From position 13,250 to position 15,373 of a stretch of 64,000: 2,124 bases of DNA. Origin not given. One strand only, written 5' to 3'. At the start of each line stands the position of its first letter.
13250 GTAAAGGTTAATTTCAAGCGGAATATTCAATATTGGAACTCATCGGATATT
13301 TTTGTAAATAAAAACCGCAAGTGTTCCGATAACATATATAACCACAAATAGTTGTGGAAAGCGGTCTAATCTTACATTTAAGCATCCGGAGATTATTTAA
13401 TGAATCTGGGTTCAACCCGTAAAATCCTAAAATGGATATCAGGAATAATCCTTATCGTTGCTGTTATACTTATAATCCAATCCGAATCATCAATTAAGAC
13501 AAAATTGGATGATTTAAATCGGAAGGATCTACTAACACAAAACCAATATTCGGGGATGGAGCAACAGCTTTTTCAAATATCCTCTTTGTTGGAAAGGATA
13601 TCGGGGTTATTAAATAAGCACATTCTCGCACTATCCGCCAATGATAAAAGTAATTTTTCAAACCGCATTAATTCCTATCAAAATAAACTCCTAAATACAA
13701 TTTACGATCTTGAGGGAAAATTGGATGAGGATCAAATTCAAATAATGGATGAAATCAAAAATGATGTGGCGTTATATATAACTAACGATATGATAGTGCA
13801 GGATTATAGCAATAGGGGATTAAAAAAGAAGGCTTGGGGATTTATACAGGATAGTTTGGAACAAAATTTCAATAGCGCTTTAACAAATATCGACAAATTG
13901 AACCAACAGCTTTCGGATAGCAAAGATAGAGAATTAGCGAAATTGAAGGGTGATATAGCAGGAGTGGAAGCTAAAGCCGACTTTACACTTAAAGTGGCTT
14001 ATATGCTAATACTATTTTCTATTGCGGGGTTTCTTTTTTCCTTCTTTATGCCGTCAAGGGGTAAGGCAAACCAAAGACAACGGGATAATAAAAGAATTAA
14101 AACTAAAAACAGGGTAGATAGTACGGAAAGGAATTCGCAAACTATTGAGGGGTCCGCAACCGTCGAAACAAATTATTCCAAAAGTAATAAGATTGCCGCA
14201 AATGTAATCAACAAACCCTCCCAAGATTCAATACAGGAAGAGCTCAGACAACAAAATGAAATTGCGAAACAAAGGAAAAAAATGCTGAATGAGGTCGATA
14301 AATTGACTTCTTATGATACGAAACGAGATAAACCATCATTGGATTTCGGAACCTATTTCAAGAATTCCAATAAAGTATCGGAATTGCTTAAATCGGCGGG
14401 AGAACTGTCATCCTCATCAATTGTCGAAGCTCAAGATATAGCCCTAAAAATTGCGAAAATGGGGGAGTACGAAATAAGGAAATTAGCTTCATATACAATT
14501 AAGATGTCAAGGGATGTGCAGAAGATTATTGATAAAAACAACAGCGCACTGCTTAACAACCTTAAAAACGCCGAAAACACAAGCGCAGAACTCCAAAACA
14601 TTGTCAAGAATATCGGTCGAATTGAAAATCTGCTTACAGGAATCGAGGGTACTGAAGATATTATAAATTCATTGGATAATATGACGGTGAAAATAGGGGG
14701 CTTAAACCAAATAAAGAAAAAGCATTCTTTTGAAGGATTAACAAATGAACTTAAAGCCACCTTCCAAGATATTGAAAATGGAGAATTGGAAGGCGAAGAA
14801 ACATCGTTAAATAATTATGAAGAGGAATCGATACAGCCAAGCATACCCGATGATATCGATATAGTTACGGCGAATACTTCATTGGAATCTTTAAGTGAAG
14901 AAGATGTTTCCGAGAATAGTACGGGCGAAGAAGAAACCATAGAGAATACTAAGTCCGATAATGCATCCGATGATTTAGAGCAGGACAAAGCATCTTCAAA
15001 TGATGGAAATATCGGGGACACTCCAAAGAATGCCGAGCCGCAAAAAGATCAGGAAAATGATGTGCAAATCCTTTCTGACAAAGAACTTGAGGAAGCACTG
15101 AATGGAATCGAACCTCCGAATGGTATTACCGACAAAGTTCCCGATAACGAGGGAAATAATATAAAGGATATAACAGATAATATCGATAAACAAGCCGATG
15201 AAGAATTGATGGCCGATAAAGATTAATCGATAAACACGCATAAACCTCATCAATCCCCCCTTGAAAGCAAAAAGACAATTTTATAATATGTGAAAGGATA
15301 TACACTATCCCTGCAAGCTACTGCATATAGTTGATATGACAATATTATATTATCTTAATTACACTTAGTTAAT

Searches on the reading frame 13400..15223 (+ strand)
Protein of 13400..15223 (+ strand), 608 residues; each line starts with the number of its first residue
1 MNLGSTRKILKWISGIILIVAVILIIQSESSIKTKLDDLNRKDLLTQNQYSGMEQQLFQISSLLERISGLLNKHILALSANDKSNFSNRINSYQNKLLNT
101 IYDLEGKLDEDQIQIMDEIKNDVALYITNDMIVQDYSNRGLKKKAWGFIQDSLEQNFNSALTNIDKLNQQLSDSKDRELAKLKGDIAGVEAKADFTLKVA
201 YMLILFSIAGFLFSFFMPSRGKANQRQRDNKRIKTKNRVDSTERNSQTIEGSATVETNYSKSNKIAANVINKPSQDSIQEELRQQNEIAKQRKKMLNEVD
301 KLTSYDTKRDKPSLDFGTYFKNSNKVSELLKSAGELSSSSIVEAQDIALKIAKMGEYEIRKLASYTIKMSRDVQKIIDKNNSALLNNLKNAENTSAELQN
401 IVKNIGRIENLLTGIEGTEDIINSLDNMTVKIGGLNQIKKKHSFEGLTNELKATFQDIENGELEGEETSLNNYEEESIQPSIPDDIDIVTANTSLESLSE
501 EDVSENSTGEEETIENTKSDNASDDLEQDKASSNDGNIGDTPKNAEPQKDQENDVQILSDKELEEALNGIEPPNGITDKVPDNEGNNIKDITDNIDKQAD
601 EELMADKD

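Call 11: search_protein_families(library=pfam, proteins=[window:13400-15223:+], max_evalue=0.01)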
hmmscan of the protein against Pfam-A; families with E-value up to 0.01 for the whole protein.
seq(608 aa): 0 families

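Call 55: search_protein_families(library=ncbifam, proteins=[window:13400-15223:+], max_evalue=0.001)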
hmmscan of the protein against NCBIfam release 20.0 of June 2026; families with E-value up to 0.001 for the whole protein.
window:13400-15223:+ (608 aa): 0 families
